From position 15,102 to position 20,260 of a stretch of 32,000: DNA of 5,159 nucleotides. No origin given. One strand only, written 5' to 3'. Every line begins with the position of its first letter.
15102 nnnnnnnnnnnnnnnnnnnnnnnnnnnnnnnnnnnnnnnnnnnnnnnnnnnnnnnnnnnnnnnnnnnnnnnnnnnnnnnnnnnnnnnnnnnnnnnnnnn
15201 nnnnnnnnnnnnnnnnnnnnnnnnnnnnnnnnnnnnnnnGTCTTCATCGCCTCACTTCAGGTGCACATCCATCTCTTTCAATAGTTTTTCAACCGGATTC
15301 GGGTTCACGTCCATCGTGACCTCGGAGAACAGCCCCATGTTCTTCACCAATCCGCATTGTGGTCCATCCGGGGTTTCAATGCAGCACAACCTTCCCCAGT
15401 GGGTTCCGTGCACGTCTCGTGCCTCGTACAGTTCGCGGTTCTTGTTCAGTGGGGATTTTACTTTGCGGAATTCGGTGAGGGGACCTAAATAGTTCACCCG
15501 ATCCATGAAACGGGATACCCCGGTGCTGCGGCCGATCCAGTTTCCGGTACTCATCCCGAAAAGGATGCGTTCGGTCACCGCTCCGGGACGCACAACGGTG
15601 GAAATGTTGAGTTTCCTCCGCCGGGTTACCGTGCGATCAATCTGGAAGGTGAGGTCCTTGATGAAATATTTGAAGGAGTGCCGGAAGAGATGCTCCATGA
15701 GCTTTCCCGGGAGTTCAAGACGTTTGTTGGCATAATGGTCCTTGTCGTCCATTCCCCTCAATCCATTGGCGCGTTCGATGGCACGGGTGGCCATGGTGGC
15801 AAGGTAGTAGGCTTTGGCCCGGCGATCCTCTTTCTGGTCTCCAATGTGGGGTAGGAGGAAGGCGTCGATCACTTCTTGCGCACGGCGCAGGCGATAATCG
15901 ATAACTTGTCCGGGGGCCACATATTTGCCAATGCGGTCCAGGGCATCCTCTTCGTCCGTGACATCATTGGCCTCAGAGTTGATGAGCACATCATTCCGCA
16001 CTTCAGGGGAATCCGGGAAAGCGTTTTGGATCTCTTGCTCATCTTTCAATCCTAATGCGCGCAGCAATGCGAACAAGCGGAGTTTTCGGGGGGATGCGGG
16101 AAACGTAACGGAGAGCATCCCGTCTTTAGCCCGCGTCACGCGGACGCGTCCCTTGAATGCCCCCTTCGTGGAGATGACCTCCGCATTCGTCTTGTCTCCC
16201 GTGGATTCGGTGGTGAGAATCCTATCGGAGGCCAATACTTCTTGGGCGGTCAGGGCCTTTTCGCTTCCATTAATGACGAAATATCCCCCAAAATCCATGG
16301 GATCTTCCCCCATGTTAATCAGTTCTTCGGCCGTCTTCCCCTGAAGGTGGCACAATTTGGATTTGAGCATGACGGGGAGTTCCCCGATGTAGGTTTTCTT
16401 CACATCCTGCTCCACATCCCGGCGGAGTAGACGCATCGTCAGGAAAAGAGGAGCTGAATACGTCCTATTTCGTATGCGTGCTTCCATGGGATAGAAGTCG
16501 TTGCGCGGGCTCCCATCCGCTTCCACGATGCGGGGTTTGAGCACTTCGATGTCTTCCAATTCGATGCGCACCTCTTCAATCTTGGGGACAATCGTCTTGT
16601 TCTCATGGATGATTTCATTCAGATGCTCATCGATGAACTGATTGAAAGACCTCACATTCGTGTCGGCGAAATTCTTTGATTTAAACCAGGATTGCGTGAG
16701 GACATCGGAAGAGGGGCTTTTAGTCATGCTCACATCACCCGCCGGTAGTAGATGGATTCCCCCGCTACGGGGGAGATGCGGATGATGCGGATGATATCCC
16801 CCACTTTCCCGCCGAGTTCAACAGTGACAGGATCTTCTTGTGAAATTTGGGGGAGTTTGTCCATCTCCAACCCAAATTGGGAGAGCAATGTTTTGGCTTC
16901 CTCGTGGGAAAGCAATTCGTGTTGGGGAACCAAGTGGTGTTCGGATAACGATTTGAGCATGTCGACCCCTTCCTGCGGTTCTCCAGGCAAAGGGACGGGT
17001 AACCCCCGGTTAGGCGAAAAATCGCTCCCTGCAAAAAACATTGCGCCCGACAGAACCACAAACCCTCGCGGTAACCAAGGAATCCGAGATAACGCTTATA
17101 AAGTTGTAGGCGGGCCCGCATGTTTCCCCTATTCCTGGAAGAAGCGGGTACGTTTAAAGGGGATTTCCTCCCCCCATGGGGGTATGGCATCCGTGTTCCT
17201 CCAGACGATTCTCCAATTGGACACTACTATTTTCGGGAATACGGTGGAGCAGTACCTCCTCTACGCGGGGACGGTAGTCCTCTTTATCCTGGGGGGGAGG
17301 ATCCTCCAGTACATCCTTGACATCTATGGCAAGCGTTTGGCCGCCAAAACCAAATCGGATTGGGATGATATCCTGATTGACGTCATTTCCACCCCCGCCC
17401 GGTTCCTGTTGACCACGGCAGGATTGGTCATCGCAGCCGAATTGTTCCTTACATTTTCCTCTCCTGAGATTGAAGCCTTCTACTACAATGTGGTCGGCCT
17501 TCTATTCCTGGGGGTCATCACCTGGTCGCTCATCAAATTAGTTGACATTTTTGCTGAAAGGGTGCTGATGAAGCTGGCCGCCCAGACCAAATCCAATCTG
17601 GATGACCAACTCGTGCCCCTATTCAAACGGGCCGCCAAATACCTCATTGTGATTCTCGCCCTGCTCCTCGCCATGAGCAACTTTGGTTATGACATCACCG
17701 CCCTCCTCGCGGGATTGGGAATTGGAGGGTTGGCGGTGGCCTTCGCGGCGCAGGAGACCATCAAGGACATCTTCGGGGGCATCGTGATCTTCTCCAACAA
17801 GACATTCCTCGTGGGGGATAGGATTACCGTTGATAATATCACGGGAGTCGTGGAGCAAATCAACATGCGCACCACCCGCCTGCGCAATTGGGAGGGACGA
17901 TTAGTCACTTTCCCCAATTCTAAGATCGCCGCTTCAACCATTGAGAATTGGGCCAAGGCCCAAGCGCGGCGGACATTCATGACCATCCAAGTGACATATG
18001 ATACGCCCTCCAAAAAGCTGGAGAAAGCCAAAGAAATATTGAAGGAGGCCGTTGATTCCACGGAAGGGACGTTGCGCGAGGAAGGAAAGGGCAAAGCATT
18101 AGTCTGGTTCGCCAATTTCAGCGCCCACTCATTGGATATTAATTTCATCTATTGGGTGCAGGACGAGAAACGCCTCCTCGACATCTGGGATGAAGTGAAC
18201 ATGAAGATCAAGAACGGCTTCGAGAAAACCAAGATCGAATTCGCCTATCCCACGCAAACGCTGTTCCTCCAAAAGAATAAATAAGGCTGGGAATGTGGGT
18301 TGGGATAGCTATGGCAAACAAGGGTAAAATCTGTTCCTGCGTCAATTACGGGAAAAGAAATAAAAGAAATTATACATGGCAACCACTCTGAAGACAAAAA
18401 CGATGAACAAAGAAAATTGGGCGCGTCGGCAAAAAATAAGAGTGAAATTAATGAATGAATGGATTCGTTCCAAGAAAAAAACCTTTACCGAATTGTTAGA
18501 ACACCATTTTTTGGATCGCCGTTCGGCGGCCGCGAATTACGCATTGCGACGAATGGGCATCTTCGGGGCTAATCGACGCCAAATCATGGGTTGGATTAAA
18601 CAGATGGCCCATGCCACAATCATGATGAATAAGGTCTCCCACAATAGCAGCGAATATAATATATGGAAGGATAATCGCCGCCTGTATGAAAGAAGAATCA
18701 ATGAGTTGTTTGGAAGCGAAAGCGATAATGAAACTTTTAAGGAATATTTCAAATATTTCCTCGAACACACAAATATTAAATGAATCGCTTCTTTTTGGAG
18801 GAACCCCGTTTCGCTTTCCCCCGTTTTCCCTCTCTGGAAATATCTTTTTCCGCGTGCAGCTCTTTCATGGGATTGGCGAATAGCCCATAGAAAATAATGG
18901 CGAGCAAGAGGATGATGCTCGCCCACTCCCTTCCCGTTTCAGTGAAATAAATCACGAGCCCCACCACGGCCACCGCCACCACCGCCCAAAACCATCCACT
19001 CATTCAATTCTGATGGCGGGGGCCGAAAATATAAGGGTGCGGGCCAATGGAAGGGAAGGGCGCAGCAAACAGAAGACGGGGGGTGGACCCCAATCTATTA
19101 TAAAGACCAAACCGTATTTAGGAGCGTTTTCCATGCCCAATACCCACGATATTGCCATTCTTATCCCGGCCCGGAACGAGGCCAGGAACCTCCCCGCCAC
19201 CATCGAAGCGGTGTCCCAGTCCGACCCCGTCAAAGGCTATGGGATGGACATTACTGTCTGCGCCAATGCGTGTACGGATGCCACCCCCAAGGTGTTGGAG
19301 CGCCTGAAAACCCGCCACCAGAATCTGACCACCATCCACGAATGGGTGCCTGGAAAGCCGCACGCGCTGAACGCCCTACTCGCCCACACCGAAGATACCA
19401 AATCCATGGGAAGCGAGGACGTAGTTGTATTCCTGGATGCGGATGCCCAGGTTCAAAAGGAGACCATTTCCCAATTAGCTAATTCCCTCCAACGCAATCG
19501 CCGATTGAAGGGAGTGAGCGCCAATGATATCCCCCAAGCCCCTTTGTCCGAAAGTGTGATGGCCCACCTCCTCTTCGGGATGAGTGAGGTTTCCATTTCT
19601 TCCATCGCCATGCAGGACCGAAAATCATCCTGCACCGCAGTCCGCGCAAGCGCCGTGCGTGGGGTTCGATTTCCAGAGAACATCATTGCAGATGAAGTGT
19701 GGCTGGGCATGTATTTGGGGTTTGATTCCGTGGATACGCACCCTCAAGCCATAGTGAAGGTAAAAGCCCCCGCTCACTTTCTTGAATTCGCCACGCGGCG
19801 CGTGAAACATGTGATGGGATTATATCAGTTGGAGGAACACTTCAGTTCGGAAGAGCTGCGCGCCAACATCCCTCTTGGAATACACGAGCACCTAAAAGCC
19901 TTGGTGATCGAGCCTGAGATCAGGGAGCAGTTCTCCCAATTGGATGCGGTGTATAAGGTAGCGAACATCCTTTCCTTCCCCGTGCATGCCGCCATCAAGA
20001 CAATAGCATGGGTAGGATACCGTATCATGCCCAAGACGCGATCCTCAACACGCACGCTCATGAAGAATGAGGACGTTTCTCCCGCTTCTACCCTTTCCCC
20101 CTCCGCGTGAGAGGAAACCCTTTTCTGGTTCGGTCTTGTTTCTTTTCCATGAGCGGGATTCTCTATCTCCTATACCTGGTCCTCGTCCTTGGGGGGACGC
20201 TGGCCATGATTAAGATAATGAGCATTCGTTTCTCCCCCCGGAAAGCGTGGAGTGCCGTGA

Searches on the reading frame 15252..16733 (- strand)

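Call 36: search_protein_families(library=pfam, proteins=[window:15252-16733:-], max_evalue=0.0001)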
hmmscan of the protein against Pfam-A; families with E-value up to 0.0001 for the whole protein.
window:15252-16733:- (493 aa): 3 families
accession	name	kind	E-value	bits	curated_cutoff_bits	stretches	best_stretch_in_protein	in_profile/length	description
PF04563.20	RNA_pol_Rpb2_1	-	5.7e-49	166.8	28.2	1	25-387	5-202/203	RNA polymerase beta subunit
PF04565.21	RNA_pol_Rpb2_3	-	3e-22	79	21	1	409-472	2-68/68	RNA polymerase Rpb2, domain 3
PF04561.19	RNA_pol_Rpb2_2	-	4.4e-21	75.9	21.7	1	184-340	18-190/190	RNA polymerase Rpb2, domain 2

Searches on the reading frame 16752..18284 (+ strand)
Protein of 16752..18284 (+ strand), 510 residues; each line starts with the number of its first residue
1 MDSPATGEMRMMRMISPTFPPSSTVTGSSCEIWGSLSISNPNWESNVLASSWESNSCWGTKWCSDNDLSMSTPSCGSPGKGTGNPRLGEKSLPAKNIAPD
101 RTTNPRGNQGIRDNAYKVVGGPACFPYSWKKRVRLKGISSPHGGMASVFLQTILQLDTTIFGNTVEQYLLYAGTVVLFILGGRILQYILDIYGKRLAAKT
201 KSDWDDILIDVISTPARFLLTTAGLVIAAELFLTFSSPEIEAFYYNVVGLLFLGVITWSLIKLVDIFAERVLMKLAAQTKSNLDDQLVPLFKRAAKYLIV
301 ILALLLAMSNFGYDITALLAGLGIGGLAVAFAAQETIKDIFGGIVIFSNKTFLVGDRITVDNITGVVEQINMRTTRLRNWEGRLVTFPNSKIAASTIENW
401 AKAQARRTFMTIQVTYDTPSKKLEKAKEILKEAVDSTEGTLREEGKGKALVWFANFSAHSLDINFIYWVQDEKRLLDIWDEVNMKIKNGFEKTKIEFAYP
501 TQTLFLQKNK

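Call 36: search_protein_families(library=pfam, proteins=[window:16752-18284:+], max_evalue=0.0001)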
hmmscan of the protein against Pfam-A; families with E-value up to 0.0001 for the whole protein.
window:16752-18284:+ (510 aa): 3 families
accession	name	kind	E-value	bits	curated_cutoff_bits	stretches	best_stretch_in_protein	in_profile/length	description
PF00924.24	MS_channel_2nd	-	1.4e-21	76.8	20.2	1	336-401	2-67/68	Mechanosensitive ion channel, beta-domain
PF21082.3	MS_channel_3rd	-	2.1e-11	44.5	21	1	410-497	3-88/88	Mechanosensitive ion channel MscS, C-terminal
PF21088.3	MS_channel_1st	-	1.1e-10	41.7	23.1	1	296-334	4-42/42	Mechanosensitive ion channel, transmembrane helices 2/3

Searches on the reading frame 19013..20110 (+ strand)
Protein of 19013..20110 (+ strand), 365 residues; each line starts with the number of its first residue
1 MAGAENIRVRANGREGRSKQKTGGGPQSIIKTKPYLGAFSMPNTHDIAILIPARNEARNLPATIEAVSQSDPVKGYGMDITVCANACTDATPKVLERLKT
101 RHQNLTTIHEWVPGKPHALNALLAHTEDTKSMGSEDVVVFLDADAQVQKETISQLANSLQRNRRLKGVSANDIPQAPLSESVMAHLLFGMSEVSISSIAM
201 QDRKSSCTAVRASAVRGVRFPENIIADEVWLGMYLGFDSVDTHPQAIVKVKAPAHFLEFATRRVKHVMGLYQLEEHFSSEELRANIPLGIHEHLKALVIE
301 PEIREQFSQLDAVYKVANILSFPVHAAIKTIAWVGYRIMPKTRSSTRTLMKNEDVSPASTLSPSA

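Call 36: search_protein_families(library=pfam, proteins=[window:19013-20110:+], max_evalue=0.0001)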
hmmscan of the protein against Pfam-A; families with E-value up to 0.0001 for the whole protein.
window:19013-20110:+ (365 aa): 2 families
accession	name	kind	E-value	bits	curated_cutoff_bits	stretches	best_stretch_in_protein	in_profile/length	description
PF00535.33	Glycos_transf_2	-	6.1e-12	46.2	23.3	1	49-164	2-108/168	Glycosyl transferase family 2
PF13641.12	Glyco_tranf_2_3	-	1.5e-08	35.4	27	1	45-160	1-112/230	Glycosyltransferase like family 2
